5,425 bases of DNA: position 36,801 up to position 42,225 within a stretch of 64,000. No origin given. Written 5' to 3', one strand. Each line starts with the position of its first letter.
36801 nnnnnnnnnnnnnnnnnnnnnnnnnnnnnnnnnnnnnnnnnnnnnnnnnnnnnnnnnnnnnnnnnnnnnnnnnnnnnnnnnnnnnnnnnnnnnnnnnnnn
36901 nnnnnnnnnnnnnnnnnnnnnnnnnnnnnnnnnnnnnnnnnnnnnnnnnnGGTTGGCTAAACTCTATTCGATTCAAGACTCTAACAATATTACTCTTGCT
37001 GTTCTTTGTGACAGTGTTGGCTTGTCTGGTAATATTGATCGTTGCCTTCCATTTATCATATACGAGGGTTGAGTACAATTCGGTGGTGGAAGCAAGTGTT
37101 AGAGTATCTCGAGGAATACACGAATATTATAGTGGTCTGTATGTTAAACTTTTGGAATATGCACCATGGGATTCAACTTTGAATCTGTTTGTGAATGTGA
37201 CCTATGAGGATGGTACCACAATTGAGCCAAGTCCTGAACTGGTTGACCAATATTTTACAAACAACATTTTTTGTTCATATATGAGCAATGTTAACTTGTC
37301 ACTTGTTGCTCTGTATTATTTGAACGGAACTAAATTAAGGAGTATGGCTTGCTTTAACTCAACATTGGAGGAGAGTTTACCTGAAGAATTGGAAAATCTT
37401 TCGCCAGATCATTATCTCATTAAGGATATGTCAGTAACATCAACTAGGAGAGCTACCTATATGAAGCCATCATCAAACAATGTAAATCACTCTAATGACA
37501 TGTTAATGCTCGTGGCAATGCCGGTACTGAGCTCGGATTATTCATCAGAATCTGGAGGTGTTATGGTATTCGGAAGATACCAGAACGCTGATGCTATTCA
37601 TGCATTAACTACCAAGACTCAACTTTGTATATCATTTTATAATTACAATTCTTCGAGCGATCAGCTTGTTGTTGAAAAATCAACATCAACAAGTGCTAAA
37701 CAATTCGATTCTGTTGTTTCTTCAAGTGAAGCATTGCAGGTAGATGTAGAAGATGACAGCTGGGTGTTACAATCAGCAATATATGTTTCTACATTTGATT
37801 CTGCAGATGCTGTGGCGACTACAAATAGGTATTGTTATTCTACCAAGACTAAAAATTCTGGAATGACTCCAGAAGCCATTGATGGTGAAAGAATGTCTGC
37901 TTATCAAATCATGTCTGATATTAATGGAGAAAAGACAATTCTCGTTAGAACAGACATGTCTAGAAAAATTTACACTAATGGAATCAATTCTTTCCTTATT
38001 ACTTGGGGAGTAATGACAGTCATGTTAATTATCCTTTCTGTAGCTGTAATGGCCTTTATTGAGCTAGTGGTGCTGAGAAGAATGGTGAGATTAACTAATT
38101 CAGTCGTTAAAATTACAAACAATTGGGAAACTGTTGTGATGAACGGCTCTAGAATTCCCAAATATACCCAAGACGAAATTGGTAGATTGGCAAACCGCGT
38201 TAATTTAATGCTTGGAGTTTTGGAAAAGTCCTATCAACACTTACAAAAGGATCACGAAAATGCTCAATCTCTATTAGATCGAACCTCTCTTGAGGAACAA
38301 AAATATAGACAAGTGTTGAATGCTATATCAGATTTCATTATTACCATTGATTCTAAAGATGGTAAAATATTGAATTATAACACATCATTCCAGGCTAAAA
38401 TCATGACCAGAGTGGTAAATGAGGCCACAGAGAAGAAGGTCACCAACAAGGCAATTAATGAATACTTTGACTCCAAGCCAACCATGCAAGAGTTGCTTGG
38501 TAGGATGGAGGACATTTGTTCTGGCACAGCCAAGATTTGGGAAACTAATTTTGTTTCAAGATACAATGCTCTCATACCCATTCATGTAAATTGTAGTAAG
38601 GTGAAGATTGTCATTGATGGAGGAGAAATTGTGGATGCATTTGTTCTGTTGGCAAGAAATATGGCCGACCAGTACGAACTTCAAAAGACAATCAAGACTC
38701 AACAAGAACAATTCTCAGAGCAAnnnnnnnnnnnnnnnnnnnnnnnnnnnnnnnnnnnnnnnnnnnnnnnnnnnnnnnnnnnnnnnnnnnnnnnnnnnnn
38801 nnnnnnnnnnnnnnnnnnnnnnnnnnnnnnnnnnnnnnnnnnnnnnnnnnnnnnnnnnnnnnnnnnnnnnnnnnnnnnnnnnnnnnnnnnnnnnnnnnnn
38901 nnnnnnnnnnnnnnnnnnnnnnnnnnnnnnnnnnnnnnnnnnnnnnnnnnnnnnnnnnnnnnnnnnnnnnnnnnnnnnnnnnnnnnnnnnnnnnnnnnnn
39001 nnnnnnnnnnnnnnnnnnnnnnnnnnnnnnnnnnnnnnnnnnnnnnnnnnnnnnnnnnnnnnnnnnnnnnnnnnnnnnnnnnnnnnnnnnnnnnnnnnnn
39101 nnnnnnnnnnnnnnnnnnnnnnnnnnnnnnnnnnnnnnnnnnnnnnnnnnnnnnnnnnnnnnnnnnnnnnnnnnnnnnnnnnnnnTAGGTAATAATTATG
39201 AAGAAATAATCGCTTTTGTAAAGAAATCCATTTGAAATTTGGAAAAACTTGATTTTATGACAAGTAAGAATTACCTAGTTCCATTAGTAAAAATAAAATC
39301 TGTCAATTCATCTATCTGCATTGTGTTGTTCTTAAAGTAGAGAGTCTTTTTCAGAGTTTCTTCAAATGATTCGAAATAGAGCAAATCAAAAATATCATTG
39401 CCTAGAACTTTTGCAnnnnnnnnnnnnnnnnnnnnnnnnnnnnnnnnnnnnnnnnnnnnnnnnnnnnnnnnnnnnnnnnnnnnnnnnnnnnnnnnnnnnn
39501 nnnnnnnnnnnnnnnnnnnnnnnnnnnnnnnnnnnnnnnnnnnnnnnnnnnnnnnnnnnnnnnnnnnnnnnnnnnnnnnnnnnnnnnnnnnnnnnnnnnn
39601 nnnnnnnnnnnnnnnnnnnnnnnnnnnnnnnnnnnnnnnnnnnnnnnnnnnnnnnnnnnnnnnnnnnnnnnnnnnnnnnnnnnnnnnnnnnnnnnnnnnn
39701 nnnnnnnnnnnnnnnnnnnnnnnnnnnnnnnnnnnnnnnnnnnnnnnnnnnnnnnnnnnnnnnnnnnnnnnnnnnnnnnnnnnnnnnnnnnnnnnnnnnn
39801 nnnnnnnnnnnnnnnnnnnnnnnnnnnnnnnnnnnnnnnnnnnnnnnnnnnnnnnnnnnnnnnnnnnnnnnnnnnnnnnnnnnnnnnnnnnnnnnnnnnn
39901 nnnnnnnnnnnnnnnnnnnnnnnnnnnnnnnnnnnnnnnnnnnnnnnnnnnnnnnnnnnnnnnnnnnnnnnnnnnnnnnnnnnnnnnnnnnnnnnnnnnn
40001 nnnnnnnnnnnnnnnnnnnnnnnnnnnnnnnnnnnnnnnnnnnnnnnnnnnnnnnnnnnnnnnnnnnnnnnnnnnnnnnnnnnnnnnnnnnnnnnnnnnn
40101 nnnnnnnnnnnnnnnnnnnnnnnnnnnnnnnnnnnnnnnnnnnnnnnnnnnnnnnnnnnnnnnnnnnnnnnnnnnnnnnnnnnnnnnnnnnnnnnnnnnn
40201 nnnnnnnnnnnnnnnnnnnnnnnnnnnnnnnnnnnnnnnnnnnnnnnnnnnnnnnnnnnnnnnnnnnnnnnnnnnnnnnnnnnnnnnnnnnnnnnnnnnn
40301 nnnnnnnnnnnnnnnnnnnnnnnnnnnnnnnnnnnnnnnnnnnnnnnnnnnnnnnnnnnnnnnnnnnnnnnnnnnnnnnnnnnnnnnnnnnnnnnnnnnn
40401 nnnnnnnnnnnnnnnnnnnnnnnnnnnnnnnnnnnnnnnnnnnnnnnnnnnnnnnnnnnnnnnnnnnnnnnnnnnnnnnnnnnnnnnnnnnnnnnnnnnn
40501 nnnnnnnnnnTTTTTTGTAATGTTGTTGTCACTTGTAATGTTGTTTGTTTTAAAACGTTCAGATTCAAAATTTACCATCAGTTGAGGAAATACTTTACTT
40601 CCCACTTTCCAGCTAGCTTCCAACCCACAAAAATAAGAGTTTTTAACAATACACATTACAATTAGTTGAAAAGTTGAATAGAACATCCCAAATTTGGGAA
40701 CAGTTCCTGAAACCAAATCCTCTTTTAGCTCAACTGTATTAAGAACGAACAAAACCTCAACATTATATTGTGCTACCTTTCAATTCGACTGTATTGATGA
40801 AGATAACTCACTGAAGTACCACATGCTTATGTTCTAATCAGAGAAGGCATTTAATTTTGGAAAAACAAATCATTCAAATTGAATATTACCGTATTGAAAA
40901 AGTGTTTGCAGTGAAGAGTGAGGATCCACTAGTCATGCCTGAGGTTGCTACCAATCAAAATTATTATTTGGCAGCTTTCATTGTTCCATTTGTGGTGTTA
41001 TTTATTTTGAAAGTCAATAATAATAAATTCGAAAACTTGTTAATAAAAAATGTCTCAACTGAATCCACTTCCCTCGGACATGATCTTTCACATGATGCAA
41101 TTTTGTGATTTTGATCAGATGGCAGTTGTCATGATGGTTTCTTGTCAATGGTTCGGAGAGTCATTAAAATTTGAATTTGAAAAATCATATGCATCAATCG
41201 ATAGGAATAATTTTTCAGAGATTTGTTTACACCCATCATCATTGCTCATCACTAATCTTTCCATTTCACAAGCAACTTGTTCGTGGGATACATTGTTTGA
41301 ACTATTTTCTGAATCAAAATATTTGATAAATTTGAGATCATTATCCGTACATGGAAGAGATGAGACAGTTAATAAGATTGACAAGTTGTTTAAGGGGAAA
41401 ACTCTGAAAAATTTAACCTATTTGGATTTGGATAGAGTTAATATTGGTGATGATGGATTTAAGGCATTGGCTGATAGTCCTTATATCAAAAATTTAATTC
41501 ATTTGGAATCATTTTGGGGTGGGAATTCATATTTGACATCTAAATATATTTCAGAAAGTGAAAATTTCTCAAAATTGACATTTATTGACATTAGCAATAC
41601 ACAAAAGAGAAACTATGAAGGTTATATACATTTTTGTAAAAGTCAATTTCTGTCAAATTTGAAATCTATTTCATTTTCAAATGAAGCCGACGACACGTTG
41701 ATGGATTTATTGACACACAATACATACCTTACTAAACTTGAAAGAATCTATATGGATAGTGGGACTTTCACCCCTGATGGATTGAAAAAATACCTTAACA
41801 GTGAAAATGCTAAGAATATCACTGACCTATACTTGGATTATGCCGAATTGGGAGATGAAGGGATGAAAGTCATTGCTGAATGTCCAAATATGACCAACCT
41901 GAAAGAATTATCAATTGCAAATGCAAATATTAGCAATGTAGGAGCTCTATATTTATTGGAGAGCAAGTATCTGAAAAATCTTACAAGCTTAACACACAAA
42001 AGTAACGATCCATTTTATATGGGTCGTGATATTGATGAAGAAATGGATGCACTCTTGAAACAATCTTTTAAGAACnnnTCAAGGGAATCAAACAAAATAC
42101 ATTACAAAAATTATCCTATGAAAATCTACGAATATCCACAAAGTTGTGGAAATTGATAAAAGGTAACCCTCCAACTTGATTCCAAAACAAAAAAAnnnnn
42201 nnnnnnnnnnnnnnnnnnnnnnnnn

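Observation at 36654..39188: Chimeric 'receptor-GAP': a two-TM extracellular sensor, HAMP and PAS domains fused to an RGS domain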

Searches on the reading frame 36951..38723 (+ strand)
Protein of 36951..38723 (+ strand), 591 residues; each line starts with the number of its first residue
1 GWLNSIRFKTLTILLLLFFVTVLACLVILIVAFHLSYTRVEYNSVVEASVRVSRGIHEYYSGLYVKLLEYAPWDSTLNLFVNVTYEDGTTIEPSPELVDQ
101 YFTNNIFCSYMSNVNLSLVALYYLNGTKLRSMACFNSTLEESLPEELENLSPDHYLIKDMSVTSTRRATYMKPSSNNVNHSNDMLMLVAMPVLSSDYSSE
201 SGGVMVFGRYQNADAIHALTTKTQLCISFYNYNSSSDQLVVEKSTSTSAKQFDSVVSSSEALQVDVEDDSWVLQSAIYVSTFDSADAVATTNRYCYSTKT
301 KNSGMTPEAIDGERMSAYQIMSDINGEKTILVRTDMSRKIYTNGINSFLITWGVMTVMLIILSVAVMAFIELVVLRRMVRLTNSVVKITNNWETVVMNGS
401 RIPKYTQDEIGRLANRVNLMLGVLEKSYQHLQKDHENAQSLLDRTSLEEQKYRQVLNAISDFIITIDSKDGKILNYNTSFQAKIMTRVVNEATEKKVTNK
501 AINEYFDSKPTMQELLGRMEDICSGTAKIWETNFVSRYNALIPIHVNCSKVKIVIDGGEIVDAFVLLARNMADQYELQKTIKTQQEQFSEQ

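Call 29: find_homologous_proteins(query=A2, max_evalue=0.001)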
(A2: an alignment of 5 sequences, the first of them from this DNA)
Query A2 (5 sequences) (591 aa, profile of the alignment): 6 proteins with E <= 0.001 among 8000 candidates.
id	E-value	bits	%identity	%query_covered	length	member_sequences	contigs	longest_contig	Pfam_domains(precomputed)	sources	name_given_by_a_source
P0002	0.0e+0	1029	52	98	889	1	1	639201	PF00615.25,PF05228.20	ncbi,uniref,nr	ncbi:hypothetical protein C9374_005789 [Naegleria lovaniensis]|uniref:RGS domain-containing protein 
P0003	0.0e+0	1022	49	98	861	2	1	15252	PF00615.25,PF05228.20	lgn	-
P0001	1.1e-297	1006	100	100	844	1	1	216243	PF00615.25,PF05228.20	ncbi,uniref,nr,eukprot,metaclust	ncbi:predicted protein [Naegleria gruberi]|uniref:Predicted protein n=1 Tax=Naegleria gruberi TaxID=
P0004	5.4e-285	964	49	98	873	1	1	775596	PF00615.25,PF05228.20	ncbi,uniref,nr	ncbi:hypothetical protein C9374_014097 [Naegleria lovaniensis]|uniref:RGS domain-containing protein 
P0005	2.8e-282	956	50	100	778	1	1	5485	PF00615.25,PF05228.20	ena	-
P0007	3.3e-4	37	24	23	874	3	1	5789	PF17152.11,PF00672.31,PF08447.19,PF13426.14,PF13188.14,PF08448.17,PF02518.32,PF00512.32,PF00989.32,PF00072.31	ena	-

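Call 31: search_protein_families(library=pfam, proteins=[P0007], max_evalue=0.001)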
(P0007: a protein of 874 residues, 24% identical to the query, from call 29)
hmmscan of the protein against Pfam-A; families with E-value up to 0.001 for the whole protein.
P0007 (874 aa): 10 families
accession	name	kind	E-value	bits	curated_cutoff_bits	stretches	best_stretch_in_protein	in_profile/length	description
PF13426.13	PAS_9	-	1.2e-29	103.1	27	2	254-356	1-103/103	PAS domain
PF00989.32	PAS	-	5.7e-25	88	22.6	2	244-354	1-113/113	PAS fold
PF00072.30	Response_reg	-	6.5e-19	68.6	30.2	1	757-868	1-110/111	Response regulator receiver domain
PF02518.31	HATPase_c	-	2.7e-18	66.9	26.4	1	606-734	2-110/111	Histidine kinase-, DNA gyrase B-, and HSP90-like ATPase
PF13188.13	PAS_8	-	3.2e-18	65.3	21.8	2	244-298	1-55/65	PAS domain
PF08447.18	PAS_3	-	4.5e-12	46.5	25.6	2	266-344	2-79/89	PAS fold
PF08448.16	PAS_4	-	2e-09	38.1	23.1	0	257-356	8-107/110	PAS fold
PF17152.10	CHASE8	-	5.3e-09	36.7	27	1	42-119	7-84/102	Periplasmic sensor domain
PF00512.31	HisKA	-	2e-08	34.6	26.9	1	502-562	5-64/66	His Kinase A (phospho-acceptor) domain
PF00672.30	HAMP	-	6.8e-08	33.2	25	1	178-225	5-51/53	HAMP domain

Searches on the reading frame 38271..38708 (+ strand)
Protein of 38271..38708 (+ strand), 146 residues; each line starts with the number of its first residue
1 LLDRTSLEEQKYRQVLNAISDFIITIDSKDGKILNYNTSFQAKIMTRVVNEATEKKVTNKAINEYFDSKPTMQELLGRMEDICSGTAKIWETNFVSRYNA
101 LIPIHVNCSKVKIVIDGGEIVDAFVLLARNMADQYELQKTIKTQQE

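Call 57: search_solved_structures(query=A4, max_evalue=1, show_alignments=2)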
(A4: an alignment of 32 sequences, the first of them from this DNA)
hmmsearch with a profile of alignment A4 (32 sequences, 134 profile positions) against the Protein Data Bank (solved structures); distinct sequences matched with E-value up to 1: 23.
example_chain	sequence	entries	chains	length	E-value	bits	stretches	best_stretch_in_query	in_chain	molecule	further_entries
4hh2_A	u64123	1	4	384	7.7e-06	29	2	21-120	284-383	Transcriptional regulator, PpsR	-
3mjq_A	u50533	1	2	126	6.2e-05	26.1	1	13-97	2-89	uncharacterized protein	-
3mxq_A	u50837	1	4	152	0.0026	20.8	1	11-86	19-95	Sensor protein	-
5fq1_A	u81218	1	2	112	0.0074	19.4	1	5-84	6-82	HISTIDINE KINASE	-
8bjp_AAA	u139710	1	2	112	0.0098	19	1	5-73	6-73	cytoplasmic PAS domain of CitA from Geobacillus thermodenitrificans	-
1ll8_A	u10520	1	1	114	0.02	18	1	22-106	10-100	PAS Kinase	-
1dp6_A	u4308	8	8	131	0.047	16.8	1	9-59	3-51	FIXL PROTEIN | SENSOR PROTEIN FIXL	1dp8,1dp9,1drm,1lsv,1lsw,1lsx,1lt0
1y28_A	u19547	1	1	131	0.048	16.8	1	9-59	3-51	Sensor protein fixL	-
2cmn_A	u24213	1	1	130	0.058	16.5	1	9-59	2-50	SENSOR PROTEIN FIXL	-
4l9e_A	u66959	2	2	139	0.062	16.4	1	8-51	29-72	Transcriptional regulator, PpsR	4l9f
7r5n_A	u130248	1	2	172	0.13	15.4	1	14-52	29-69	Sensory box protein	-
4kqd_A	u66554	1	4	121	0.14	15.2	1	25-75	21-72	Protein TraJ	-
1d06_A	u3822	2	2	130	0.16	15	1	9-54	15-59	nitrogen fixation regulatory protein fixL | FIXL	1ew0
8js5_A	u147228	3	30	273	0.19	14.8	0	8-58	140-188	Sensor protein FixL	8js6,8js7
4hh3_A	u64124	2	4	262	0.21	14.7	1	8-39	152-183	Transcriptional regulator, PpsR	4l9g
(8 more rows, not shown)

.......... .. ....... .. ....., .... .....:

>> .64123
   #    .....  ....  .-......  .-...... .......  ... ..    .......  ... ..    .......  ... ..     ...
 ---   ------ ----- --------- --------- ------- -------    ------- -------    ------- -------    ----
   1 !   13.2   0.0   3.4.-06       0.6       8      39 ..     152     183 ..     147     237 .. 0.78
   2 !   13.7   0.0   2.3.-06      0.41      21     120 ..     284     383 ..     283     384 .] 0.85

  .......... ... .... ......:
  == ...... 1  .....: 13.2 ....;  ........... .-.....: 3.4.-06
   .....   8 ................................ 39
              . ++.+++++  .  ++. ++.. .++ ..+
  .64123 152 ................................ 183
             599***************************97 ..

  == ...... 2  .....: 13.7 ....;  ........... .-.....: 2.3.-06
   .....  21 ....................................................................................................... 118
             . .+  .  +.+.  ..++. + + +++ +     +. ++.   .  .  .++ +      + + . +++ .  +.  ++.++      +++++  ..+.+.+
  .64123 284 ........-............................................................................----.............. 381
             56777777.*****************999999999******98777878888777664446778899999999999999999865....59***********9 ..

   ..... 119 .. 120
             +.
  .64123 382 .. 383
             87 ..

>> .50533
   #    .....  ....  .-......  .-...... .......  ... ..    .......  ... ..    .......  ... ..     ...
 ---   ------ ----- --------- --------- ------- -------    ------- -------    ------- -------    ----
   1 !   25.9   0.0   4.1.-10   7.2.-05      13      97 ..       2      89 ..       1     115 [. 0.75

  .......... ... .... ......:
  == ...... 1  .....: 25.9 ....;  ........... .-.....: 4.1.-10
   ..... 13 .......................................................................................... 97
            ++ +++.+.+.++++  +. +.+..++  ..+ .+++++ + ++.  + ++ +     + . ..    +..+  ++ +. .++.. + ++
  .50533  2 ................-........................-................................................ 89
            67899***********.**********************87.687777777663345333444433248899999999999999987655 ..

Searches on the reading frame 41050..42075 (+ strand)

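Call 22: search_protein_families(library=pfam, proteins=[window:41050-42075:+], max_evalue=0.01)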
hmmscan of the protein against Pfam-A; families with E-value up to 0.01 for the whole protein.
window:41050-42075:+ (342 aa): 3 families
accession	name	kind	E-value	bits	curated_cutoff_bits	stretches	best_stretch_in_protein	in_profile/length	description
PF13516.12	LRR_6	-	9.7e-09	35.1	23.4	0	120-141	3-24/24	Leucine Rich repeat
PF23598.1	LRR_14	-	7.6e-05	22.1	40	1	119-291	92-248/353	Leucine-rich repeat region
PF12799.13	LRR_4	-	0.00013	22.5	27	0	282-314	1-28/44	Leucine Rich repeats (2 copies)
